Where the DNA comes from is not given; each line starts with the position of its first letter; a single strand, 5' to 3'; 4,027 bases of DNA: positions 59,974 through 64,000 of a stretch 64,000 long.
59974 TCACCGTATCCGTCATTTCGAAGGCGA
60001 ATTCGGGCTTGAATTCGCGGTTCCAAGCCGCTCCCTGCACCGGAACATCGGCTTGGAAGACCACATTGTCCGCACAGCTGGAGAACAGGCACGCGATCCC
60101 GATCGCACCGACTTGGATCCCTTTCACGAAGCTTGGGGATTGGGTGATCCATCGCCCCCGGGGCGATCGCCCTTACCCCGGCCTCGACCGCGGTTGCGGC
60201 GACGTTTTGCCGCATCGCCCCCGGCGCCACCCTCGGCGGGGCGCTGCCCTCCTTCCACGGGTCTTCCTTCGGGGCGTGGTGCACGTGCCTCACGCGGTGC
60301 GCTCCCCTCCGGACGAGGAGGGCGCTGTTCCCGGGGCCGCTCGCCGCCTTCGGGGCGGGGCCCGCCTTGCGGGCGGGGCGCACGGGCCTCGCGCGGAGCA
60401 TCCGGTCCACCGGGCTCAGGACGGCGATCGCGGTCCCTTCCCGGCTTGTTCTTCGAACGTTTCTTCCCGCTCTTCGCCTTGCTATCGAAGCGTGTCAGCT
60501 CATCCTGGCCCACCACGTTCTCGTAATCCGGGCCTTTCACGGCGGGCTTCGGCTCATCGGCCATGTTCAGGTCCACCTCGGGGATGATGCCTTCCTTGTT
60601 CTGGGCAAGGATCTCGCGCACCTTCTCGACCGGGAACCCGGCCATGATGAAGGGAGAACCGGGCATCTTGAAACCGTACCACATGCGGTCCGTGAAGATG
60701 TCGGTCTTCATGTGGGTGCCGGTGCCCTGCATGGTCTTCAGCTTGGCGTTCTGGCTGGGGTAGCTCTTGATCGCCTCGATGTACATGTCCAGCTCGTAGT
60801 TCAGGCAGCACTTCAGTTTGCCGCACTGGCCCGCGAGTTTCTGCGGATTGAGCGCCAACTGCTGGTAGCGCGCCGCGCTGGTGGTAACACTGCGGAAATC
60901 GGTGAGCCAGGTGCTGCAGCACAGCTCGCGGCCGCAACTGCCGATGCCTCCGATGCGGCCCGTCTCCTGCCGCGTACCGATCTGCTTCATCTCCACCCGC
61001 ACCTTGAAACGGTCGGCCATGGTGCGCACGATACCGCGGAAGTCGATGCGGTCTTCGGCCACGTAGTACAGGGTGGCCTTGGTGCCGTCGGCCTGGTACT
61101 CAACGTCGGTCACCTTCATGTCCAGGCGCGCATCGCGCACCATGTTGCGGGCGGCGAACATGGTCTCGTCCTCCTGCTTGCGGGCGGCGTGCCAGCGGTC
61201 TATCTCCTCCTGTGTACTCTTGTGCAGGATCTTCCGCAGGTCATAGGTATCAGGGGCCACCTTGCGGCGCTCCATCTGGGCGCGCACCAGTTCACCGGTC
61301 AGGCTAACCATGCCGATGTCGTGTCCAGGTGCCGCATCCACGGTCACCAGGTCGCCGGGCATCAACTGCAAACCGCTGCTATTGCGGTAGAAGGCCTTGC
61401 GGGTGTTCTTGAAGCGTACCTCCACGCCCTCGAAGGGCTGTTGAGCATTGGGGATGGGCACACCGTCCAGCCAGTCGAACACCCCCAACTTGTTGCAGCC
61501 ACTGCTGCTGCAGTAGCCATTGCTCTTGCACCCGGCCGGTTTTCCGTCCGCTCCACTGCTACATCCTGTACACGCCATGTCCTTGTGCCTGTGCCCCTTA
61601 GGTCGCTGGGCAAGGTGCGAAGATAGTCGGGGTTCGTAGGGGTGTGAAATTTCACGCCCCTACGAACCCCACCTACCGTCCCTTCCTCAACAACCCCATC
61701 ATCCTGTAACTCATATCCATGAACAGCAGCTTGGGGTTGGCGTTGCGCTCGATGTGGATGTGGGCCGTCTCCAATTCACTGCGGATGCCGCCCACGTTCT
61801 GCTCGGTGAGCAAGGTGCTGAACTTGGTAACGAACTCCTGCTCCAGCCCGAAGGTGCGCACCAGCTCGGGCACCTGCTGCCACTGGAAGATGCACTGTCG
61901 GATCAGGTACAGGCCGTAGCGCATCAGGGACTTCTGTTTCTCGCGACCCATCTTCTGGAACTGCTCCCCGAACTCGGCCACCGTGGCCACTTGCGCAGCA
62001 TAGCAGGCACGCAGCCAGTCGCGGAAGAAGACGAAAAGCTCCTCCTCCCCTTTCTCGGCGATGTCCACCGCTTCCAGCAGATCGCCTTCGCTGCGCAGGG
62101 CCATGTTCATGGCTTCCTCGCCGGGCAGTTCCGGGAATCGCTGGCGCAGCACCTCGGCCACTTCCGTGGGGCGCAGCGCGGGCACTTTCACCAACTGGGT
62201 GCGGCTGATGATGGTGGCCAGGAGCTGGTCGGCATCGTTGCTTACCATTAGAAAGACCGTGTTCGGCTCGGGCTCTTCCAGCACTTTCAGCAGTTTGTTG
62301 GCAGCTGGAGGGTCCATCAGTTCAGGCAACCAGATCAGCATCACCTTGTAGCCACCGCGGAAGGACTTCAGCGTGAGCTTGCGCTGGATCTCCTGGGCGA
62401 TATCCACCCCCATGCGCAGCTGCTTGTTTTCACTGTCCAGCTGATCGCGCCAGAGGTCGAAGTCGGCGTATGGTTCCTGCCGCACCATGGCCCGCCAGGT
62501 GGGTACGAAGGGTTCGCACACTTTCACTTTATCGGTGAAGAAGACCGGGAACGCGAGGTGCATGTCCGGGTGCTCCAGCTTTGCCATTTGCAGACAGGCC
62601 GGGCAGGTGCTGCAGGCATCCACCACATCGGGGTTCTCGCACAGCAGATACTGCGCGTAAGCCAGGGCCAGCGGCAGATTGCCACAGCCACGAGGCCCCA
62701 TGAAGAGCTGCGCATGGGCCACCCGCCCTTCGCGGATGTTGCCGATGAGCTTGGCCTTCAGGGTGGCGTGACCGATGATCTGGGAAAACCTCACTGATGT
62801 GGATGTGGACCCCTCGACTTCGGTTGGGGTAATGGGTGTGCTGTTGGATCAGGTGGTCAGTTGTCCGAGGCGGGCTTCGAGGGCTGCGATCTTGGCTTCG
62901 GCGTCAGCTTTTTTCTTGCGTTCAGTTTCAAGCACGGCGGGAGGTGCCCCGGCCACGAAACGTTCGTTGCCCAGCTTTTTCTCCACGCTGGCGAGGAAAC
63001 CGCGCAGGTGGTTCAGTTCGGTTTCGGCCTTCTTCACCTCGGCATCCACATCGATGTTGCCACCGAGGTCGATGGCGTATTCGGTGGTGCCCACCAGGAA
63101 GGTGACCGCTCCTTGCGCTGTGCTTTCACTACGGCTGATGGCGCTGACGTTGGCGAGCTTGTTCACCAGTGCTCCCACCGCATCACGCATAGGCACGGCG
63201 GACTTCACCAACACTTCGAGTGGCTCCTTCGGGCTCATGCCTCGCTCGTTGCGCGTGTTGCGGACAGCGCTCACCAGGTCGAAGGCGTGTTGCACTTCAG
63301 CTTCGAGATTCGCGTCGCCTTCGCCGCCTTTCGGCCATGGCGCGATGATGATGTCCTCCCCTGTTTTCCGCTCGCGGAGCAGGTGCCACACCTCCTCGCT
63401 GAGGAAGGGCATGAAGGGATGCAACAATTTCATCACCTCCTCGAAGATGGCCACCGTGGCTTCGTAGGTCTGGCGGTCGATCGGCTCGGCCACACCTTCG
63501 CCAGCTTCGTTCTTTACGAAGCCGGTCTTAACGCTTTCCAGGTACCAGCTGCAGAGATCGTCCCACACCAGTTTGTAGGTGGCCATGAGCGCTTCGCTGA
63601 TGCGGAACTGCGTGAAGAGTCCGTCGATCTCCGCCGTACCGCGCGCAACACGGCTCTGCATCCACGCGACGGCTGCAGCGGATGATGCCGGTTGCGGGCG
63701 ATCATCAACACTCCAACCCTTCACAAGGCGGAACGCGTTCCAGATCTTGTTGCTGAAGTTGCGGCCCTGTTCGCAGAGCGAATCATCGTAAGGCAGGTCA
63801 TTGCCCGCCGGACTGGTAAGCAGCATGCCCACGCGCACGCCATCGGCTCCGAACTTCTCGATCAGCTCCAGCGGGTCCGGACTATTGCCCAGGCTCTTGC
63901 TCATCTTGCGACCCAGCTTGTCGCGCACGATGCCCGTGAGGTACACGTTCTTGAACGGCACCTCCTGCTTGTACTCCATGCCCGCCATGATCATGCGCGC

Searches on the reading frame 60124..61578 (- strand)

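Call 38: search_protein_families(library=pfam, proteins=[window:60124-61578:-], max_evalue=0.00001)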
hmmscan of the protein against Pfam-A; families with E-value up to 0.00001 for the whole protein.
window:60124-61578:- (484 aa): 1 family
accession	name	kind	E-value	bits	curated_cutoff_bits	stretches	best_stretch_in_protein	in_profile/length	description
PF04468.17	PSP1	-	4.5e-26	91.4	27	1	116-200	2-86/86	PSP1 C-terminal conserved region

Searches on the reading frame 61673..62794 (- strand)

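Call 38: search_protein_families(library=pfam, proteins=[window:61673-62794:-], max_evalue=0.00001)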
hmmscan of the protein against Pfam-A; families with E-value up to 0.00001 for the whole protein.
window:61673-62794:- (373 aa): 1 family
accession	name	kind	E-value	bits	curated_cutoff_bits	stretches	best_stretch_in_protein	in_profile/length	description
PF13177.12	DNA_pol3_delta2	-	1.3e-38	132.9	27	1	10-206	3-159/161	DNA polymerase III, delta subunit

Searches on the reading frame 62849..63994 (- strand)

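Call 38: search_protein_families(library=pfam, proteins=[window:62849-63994:-], max_evalue=0.00001)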
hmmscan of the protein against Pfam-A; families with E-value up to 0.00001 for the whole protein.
window:62849-63994:- (381 aa): 3 families
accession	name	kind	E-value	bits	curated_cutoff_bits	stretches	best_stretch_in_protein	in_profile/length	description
PF08264.19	Anticodon_1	-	3.9e-30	105.1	25.1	1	111-262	3-147/148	Anticodon-binding domain of tRNA ligase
PF00133.28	tRNA-synt_1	-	7.4e-18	64.9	22.7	1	1-67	346-411/414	tRNA synthetases class I (I, L, M and V)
PF10458.14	Val_tRNA-synt_C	-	1.8e-13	51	25.9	1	315-379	1-65/66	Valyl tRNA synthetase tRNA binding arm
